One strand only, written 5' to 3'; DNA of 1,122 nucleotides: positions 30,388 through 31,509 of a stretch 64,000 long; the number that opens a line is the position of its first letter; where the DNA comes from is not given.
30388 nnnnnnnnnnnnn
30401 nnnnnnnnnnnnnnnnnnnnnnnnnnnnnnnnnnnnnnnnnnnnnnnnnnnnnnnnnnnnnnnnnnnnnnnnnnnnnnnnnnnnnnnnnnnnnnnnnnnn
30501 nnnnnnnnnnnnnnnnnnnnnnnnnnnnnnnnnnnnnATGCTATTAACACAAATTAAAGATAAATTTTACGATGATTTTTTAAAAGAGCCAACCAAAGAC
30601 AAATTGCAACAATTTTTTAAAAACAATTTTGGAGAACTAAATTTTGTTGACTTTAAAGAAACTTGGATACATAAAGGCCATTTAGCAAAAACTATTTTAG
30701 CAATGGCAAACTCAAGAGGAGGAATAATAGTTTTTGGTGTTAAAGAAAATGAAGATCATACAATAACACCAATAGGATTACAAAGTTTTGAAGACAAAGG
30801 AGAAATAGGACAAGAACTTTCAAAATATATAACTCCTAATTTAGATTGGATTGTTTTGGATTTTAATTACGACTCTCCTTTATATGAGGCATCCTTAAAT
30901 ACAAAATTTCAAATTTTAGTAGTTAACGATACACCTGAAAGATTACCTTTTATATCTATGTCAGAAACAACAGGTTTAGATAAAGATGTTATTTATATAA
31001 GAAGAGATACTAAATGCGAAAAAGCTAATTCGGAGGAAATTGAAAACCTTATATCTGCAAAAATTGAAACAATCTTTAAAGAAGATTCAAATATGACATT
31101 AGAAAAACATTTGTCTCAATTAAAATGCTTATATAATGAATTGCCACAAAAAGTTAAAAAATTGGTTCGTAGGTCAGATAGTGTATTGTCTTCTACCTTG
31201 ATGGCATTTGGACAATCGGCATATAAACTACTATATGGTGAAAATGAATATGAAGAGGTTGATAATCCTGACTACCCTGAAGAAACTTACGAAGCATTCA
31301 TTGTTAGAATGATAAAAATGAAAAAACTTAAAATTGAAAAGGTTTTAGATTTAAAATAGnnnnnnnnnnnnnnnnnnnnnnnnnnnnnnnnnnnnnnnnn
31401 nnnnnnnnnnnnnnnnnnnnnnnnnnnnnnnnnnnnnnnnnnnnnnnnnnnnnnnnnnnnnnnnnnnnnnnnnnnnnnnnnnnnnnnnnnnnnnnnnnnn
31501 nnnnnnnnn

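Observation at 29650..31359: Translationally coupled PD-(D/E)xK nuclease (DUF5655-like tail) and stand-alone AlbA_2/Schlafen-like protein: candidate undescribed two-gene defence module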

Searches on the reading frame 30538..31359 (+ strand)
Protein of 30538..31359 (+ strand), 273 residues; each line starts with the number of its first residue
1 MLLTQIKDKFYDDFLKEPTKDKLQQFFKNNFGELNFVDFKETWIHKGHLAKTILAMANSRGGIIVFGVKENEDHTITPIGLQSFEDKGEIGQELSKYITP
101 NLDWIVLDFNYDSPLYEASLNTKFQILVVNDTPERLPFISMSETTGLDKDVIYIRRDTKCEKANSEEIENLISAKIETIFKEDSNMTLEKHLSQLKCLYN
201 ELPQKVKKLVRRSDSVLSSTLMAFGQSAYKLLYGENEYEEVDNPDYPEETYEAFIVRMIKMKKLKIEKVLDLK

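Call 4: search_protein_families(library=pfam, proteins=[window:30538-31359:+], max_evalue=1)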
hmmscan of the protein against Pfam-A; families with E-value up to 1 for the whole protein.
window:30538-31359:+ (273 aa): 2 families
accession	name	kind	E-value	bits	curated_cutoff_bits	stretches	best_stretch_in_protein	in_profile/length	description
PF04326.19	SLFN_AlbA_2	-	3.3e-15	57.1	25.3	1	33-164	1-118/118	Schlafen, AlbA_2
PF22227.1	DNA_pol3_gamma_R_C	-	0.04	14.9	26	1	158-225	3-70/84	DNA polymerase III gamma subunit-related, C-terminal domain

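Call 5: search_protein_families(library=padloc, proteins=[window:30538-31359:+], max_evalue=1)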
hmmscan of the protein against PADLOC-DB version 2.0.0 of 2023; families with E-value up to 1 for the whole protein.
window:30538-31359:+ (273 aa): 0 families

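Call 6: search_protein_families(library=ncbifam, proteins=[window:30538-31359:+], max_evalue=1)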
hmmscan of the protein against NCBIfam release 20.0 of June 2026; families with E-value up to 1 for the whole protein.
window:30538-31359:+ (273 aa): 0 families

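Call 10: find_homologous_proteins(query=window:30538-31359:+)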
Query window:30538-31359:+ (273 aa): 279 proteins with E <= 0.001 among 683 candidates; the best 120 are listed.
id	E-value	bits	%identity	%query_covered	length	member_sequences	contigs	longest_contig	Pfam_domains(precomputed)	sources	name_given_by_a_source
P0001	6.9e-172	587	97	100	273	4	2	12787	PF04326.20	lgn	-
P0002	8.6e-125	433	72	99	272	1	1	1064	PF04326.20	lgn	-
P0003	4.0e-114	398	64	99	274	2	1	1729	PF04326.20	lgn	-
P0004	2.6e-113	395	67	99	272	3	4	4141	PF04326.20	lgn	-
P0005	3.7e-113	395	65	99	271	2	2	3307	PF04326.20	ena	-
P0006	1.1e-112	393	63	99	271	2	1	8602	PF04326.20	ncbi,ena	-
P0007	4.8e-109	381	62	99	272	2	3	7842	PF04326.20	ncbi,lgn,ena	-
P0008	2.4e-107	376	64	99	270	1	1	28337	PF04326.20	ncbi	-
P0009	6.3e-107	375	65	100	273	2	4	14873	PF04326.20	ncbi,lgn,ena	-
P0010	1.0e-104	367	63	100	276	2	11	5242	PF04326.20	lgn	-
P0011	5.7e-104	365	62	100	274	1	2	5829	PF04326.20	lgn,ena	-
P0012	2.8e-103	363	59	100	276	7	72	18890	PF04326.20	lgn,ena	-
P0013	6.6e-103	361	61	100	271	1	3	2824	PF04326.20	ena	-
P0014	1.0e-102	361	59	99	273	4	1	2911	PF04326.20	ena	-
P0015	1.1e-102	361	58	94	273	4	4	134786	PF04326.20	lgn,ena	-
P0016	1.8e-102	360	61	99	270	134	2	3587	PF04326.20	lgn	-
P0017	2.3e-102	360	61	99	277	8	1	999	PF04326.20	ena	-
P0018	3.6e-102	359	61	100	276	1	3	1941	PF04326.20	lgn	-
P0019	3.9e-102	359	61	100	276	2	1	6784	PF04326.20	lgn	-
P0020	4.0e-102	359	62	98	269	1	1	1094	PF04326.20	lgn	-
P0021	5.3e-102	358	63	98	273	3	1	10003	PF04326.20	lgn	-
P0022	6.9e-102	358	60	100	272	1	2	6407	PF04326.20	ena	-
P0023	8.7e-102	358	63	98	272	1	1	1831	PF04326.20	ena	-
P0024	9.7e-102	358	62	100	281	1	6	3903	PF04326.20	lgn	-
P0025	1.6e-101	357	63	98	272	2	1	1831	PF04326.20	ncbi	-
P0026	1.9e-101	357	61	99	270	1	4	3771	PF04326.20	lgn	-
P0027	2.2e-101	356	60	100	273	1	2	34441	PF04326.20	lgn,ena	-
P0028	1.8e-100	353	62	98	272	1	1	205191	PF04326.20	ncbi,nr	ncbi:MAG: ATP-binding protein [Ruminococcus flavefaciens]|nr:ATP-binding protein [Ruminococcus flave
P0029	2.6e-100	353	60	99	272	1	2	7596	PF04326.20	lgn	-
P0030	2.7e-100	353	61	98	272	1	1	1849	PF04326.20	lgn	-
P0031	3.3e-100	353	60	100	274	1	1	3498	PF04326.20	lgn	-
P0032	7.6e-100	351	62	100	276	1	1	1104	PF04326.20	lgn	-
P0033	1.0e-99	351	58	99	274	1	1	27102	PF04326.20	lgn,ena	-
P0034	1.2e-99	351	58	100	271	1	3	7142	PF04326.20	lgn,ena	-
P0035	1.4e-99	350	62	100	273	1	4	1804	PF04326.20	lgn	-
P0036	1.4e-99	350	60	100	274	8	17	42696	PF04326.20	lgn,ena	-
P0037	1.8e-99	350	62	98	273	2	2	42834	PF04326.20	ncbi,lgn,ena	-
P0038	2.1e-99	350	61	100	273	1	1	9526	PF04326.20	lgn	-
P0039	2.8e-99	349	59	99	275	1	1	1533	PF04326.20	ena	-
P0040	2.8e-99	349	59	98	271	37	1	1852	PF04326.20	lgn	-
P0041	3.5e-99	349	60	99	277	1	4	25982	PF04326.20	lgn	-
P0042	5.4e-99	349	61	98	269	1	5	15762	PF04326.20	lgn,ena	-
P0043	5.9e-99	348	63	100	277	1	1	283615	PF04326.20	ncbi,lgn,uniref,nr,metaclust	ncbi:helix-turn-helix domain-containing protein [Ruminococcus flavefaciens]|uniref:AlbA family DNA-b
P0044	6.1e-99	348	61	98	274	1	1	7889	PF04326.20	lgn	-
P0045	7.8e-99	348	60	98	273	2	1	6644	PF04326.20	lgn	-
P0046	1.2e-98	347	60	99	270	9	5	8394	PF04326.20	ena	-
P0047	2.0e-98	347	61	99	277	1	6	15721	PF04326.20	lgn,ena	-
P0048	2.0e-98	347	59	98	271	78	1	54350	PF04326.20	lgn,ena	-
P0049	2.3e-98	346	61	99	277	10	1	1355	PF04326.20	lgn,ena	-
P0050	5.1e-98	345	61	99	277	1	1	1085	PF04326.20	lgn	-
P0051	6.6e-98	345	60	99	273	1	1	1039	PF04326.20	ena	-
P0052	1.3e-97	344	61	99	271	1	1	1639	PF04326.20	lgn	-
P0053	2.3e-97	343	61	99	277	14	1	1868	PF04326.20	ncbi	-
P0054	6.1e-97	342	61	98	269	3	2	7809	PF04326.20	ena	-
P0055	8.6e-97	341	60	98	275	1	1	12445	PF04326.20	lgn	-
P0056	2.2e-96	340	59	99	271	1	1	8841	PF04326.20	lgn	-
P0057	2.9e-96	340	60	99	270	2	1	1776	PF04326.20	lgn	-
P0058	3.0e-96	340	58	99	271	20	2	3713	PF04326.20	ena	-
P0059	1.1e-95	338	58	99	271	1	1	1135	PF04326.20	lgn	-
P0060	1.8e-95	337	60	98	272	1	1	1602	PF04326.20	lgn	-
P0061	1.8e-95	337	58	98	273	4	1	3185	PF04326.20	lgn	-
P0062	1.9e-95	337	57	100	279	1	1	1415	PF04326.20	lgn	-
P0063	3.1e-95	336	59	99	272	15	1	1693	PF04326.20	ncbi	-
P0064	4.6e-95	336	57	98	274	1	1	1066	PF04326.20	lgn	-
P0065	5.0e-95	336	58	99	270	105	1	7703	PF04326.20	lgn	-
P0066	5.2e-95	335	59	100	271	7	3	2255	PF04326.20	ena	-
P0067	8.4e-95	335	59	99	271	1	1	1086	PF04326.20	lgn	-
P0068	1.6e-94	334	56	99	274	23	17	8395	PF04326.20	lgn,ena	-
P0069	2.1e-94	333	56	99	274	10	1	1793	PF04326.20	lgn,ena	-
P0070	2.5e-94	333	59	99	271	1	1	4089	PF04326.20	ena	-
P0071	2.9e-94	333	58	99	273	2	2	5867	PF04326.20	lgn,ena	-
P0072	3.1e-94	333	59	99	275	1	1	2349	PF04326.20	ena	-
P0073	3.3e-94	333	57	99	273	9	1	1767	PF04326.20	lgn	-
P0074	3.4e-94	333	57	99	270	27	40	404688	PF04326.20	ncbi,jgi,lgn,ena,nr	ncbi:MAG: ATP-binding protein [Clostridiales bacterium]|nr:ATP-binding protein [Clostridiales bacter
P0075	5.1e-94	332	58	99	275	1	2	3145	PF04326.20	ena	-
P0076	5.2e-94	332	57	99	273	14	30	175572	PF04326.20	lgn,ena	-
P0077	7.3e-94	332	60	99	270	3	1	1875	PF04326.20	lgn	-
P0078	8.0e-94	332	56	99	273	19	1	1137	PF04326.20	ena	-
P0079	1.3e-93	331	56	100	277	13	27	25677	PF04326.20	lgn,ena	-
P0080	1.3e-93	331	56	99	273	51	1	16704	PF04326.20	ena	-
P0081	2.7e-93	330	59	98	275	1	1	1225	PF04326.20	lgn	-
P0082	2.9e-93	330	59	99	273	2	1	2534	PF04326.20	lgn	-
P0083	9.5e-93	328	56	100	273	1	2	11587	PF04326.20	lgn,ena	-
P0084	1.4e-92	327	54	99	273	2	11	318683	PF04326.20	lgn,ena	-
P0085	1.6e-92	327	57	99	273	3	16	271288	PF04326.20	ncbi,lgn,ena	ncbi:MAG: helix-turn-helix domain-containing protein [Oscillospiraceae bacterium]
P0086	2.0e-92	327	57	99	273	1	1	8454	PF04326.20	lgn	-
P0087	2.4e-92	327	56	99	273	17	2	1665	PF04326.20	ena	-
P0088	3.4e-92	326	54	99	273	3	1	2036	PF04326.20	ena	-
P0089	8.0e-92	325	58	99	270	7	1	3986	PF04326.20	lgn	-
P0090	1.5e-91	324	57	99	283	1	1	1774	PF04326.20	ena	-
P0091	2.5e-91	323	58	99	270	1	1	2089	PF04326.20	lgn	-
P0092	2.6e-91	323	56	99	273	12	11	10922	PF04326.20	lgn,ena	-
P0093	2.7e-91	323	57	99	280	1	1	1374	PF04326.20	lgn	-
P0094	3.0e-91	323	57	99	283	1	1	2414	PF04326.20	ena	-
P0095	3.4e-91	323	55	99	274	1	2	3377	PF04326.20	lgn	-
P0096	3.6e-91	323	57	99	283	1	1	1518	PF04326.20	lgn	-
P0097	4.0e-91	323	57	99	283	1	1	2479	PF04326.20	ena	-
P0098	4.2e-91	323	57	99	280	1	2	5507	PF04326.20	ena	-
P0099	4.3e-91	323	54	100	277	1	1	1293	PF04326.20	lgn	-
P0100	4.3e-91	323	57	99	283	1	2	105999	PF04326.20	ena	-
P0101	4.3e-91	323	57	99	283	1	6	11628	PF04326.20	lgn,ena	-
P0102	4.3e-91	323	53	99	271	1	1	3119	PF04326.20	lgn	-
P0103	5.5e-91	322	57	99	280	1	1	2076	PF04326.20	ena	-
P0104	5.6e-91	322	57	99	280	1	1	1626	PF04326.20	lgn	-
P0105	5.6e-91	322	57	99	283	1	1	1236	PF04326.20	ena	-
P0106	5.8e-91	322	57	99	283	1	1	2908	PF04326.20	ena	-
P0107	6.0e-91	322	57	99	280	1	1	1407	PF04326.20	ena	-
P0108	6.1e-91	322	56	99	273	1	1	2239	PF04326.20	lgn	-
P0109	6.2e-91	322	57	99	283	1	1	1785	PF04326.20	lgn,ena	-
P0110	6.2e-91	322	57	99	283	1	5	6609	PF04326.20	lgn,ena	-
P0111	6.7e-91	322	59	100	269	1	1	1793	PF04326.20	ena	-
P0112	7.2e-91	322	57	99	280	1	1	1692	PF04326.20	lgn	-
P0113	7.5e-91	322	57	99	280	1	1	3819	PF04326.20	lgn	-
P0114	8.0e-91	322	57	99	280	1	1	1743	PF04326.20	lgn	-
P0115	8.1e-91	322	57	99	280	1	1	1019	PF04326.20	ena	-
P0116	9.3e-91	322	57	99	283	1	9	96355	PF04326.20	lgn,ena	-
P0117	9.5e-91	322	57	99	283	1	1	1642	PF04326.20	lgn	-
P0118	9.8e-91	321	57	99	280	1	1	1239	PF04326.20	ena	-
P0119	1.0e-90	321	57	99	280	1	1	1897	PF04326.20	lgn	-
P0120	1.0e-90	321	57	99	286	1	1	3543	PF04326.20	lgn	-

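Call 13: find_related_loci(query=A1, collection=genome_contigs, flank=8000)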
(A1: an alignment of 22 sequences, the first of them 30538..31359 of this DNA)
Query A1 (273 aa) in genome_contigs; peptide patterns used: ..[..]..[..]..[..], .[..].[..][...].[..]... (x = any residue, [..] = any of these).
36 stretches matched a pattern; 23 encode a relative of the query (tblastn E <= 1e-3); 22 distinct loci.
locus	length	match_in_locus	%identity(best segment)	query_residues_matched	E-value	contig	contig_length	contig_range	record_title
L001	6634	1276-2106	65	1-273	3e-119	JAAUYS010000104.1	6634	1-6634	MAG: Clostridia bacterium isolate Mgla_MAG_30-bin_22 c_000000050357, whole genome shotgun sequence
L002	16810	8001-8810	64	3-273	2e-114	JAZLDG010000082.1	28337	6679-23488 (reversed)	MAG: Candidatus Scatosoma sp. isolate T1900045040_TC20190033.MAGScoT_cleanbin_000004 SGB_4476_k141_472525, whole genome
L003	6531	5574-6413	61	1-273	2e-108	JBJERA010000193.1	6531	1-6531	MAG: Hominimerdicola sp. isolate PUUB53_bin.010 NODE_3998_length_6531_cov_6.129864, whole genome shotgun sequence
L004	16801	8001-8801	62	7-273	2e-107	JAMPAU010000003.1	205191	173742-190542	MAG: Ruminococcus flavefaciens isolate NALB_7813_7 Scaffold_#3__SCF_003___205191_bp, whole genome shotgun sequence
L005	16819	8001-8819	57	2-273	1e-106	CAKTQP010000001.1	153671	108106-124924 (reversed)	MAG: uncultured Oscillospiraceae bacterium isolate REFINED_METABAT215_TOP10_CONTIGS_1500_ASSEMBLY_K77_MERGED__Hadza_MoBi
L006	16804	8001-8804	58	5-273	5e-103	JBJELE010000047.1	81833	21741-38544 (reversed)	MAG: Lachnospiraceae bacterium isolate SARD07_bin.033 NODE_82_length_81833_cov_17.490389, whole genome shotgun sequence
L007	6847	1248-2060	56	5-273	7e-101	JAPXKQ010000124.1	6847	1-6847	MAG: Tissierellaceae bacterium isolate binned_ad_5.115 NODE_11985_length_6847_cov_2.394940, whole genome shotgun sequenc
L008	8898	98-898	58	5-273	5e-101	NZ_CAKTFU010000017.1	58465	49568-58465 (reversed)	MAG: uncultured Gemmiger sp. isolate REFINED_METABAT215_TOP10_CONTIGS_1500_ASSEMBLY_K77_MERGED__Hadza_MoBio_hadza-A-D_B_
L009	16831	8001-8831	63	2-273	2e-100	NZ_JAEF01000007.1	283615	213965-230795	Ruminococcus flavefaciens ATCC 19208 L870DRAFT_scaffold00004.4_C, whole genome shotgun sequence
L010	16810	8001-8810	54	5-273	3e-96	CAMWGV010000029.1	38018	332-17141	MAG TPA_asm: uncultured Lachnospiraceae bacterium isolate SRR14411358_bin.1_metawrap_v1.3_MAG genome assembly, contig: N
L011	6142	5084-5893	57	5-273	2e-92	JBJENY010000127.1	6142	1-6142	MAG: Lachnospiraceae bacterium isolate LOHA42_bin.042 NODE_9437_length_6142_cov_9.966815, whole genome shotgun sequence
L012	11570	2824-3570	57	26-273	6e-83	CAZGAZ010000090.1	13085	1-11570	MAG TPA_asm: uncultured Ruminococcus sp. isolate SRP199465_co2_320 genome assembly, contig: NODE_14884_length_13085_cov_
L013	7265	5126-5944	52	1-272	5e-83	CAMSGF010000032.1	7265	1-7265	MAG TPA_asm: uncultured Eubacteriaceae bacterium isolate SRR12358609_bin.1_metawrap_v1.3_MAG genome assembly, contig: NO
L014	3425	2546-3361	48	5-273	2e-80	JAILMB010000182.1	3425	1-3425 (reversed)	MAG: Lachnospiraceae bacterium isolate RUI243 k141_9589539_flag=0_multi=7.9787_len=3425, whole genome shotgun sequence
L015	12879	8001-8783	46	4-273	1e-71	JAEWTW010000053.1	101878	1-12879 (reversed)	MAG: Bacillota bacterium isolate OH_SDB_160 k127_489229, whole genome shotgun sequence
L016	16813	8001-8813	44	5-273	1e-70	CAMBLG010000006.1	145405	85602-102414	MAG: uncultured Lachnospiraceae bacterium isolate SRR17382102_bin.4_metaWRAP_v1.3_MAG genome assembly, contig: ERZ105446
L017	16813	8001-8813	44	5-273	3e-63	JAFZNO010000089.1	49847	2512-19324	MAG: Lachnospiraceae bacterium isolate RGIG7929 Water_buffalos_Rumen-1__c889939, whole genome shotgun sequence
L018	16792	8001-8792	39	7-272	3e-59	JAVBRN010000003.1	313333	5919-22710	MAG: Oscillospiraceae bacterium isolate EPI_MAG_00196 c_000013269733, whole genome shotgun sequence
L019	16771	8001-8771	40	3-271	1e-54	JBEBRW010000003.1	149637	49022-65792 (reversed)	MAG: Victivallis vadensis isolate T2.bin.128 NODE_220_length_149637_cov_18.771690, whole genome shotgun sequence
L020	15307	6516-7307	55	5-267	3e-93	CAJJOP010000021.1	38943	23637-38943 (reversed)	MAG TPA_asm: uncultured Roseburia sp. isolate ERR1190848-bin.20 genome assembly, contig: NODE_503_length_38943_cov_40.35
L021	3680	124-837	38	7-272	1e-42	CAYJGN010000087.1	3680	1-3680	MAG TPA_asm: uncultured Oscillospiraceae bacterium isolate ERP123703_co2_4 genome assembly, contig: NODE_19398_length_36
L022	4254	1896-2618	36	13-272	4e-42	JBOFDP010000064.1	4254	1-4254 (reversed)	MAG: Chitinophagaceae bacterium isolate WFFMC_MAG_147 k139_820702_flag=1_multi=9.9203_len=4254, whole genome shotgun seq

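Call 18: search_protein_families(library=pfam, proteins=[L005:5353-6849:+, L005:6846-7982:+, L005:8839-12126:+, L006:4474-6501:+, L006:6471-7952:+, L006:8838-10100:+, L010:5528-6961:+, L010:6954-7952:+, L010:9009-10577:+, L011:4343-5029:+], max_evalue=0.001)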
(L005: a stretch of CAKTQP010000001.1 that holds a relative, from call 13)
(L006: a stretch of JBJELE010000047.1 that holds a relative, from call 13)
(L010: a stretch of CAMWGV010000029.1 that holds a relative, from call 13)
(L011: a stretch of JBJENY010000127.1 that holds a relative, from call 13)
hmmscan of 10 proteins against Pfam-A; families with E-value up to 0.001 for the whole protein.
L005:5353-6849:+ (498 aa): 5 families
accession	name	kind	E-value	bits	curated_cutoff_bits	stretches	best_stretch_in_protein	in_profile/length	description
PF02384.22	N6_Mtase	-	9.4e-66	222.7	20.4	1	151-464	2-306/311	N-6 DNA Methylase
PF12161.14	HsdM_N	-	3.3e-12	47.6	24.5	1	6-138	1-134/135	HsdM N-terminal domain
PF01170.24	UPF0020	-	2.8e-10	40.7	22.3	1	183-307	18-148/197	RMKL-like, methyltransferase domain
PF07669.17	Eco57I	-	9.1e-07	29.6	25.3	1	268-370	69-171/171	Eco57I restriction-modification methylase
PF20473.4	MmeI_Mtase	-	0.0009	18.9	27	0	193-228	19-53/259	MmeI, DNA-methyltransferase domain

L005:6846-7982:+ (378 aa): 1 family
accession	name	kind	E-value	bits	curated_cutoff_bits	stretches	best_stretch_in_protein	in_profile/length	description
PF01420.25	Methylase_S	-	1.8e-05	25.5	22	0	96-172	94-166/168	Type I restriction modification DNA specificity domain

L005:8839-12126:+ (1095 aa): 8 families
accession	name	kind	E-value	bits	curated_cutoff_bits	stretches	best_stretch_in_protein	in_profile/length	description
PF04851.21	ResIII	-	4.6e-37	127.9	22.5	1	332-488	3-163/164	Type III restriction enzyme, res subunit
PF08463.15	EcoEI_R_C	-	2e-19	70.7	24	1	945-1091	2-160/163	EcoEI R protein C-terminal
PF18766.7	SWI2_SNF2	-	4.6e-18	66.1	26.7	1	337-530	2-193/221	SWI2/SNF2 ATPase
PF13643.11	DUF4145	-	7.5e-13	48.8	23.1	1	22-113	2-86/88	Domain of unknown function (DUF4145)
PF00270.35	DEAD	-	1.9e-10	41.2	26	1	344-492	7-165/167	DEAD/DEAH box helicase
PF04313.20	HSDR_N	-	1.3e-07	32.1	25.1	1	219-297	119-196/198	Type I restriction enzyme R protein N terminus (HSDR_N)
PF00271.37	Helicase_C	-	2.4e-05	25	23.5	1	601-698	15-108/110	Helicase conserved C-terminal domain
PF13588.12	HSDR_N_2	-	0.0002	21.8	25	1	191-292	2-95/110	Type I restriction enzyme R protein N terminus (HSDR_N)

L006:4474-6501:+ (675 aa): 5 families
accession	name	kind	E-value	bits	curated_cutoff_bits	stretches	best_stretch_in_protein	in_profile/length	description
PF02384.22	N6_Mtase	-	5.1e-32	111.9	20.4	1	286-583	3-239/311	N-6 DNA Methylase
PF13588.12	HSDR_N_2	-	2.6e-27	95.5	25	1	29-150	1-110/110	Type I restriction enzyme R protein N terminus (HSDR_N)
PF07669.17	Eco57I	-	2.2e-14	54.4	25.3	1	386-559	2-169/171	Eco57I restriction-modification methylase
PF01170.24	UPF0020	-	1.6e-05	25.2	22.3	0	320-404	22-96/197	RMKL-like, methyltransferase domain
PF04313.20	HSDR_N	-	0.0004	20.7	25.1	0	55-126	117-185/198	Type I restriction enzyme R protein N terminus (HSDR_N)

L006:6471-7952:+ (493 aa): 1 family
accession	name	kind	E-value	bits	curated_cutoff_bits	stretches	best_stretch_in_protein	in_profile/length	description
PF01420.25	Methylase_S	-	1.3e-12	48.6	22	2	363-450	53-136/168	Type I restriction modification DNA specificity domain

L006:8838-10100:+ (420 aa): 0 families

L010:5528-6961:+ (477 aa): 2 families
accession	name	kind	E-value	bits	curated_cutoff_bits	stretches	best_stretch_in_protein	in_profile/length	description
PF11564.14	BpuJI_N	-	3.8e-65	220.3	25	1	2-282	1-277/278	Restriction endonuclease BpuJI - N terminal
PF13020.12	NOV_C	-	2.6e-11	43.9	22.1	1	329-430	1-83/91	Protein NO VEIN, C-terminal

L010:6954-7952:+ (332 aa): 1 family
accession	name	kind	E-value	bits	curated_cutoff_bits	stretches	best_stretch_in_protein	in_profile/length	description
PF00145.23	DNA_methylase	-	7.1e-72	243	22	1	2-317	1-323/324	C-5 cytosine-specific DNA methylase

L010:9009-10577:+ (522 aa): 1 family
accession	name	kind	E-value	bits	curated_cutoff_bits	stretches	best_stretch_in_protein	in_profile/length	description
PF25199.1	nSTAND_NTPase5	-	0.00059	20.1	34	0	37-85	36-84/145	Novel STAND NTPase 5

L011:4343-5029:+ (228 aa): 1 family
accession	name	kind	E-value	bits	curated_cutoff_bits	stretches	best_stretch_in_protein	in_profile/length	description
PF00557.29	Peptidase_M24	-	6.6e-20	72.2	23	1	2-219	2-205/208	Metallopeptidase family M24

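Call 19: find_encoding_contigs(protein=P0001, flank=6000, max_places=4)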
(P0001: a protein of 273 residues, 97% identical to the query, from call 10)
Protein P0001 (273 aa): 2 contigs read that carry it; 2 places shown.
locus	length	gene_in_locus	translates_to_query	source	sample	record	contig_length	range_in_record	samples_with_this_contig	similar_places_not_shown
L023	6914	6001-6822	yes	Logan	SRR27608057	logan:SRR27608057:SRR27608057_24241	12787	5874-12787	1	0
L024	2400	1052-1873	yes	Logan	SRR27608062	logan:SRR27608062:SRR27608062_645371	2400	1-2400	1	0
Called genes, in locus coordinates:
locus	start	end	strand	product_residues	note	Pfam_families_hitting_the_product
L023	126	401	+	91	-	PF01381:HTH_3 (weak), PF12844:HTH_19 (weak)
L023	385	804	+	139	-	-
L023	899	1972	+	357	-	PF14297:Lin1244_N (weak)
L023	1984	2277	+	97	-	-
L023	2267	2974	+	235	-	-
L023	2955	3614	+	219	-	PF14386:DUF4417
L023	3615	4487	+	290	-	-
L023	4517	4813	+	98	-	-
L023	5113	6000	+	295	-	PF18899:DUF5655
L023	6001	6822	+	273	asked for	PF04326:SLFN_AlbA_2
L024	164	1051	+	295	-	PF18899:DUF5655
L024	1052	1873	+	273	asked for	PF04326:SLFN_AlbA_2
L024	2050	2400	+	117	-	?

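Call 24: find_related_loci(query=A1, collection=viral_contigs, flank=6000)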
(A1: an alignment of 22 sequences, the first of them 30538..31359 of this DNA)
Query A1 (273 aa) in viral_contigs; peptide patterns used: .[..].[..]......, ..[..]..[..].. (x = any residue, [..] = any of these).
340 stretches matched a pattern; 1 encode a relative of the query (tblastn E <= 1e-3); 1 distinct loci.
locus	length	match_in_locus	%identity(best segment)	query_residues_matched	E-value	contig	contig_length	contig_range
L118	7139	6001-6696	32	22-272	2e-34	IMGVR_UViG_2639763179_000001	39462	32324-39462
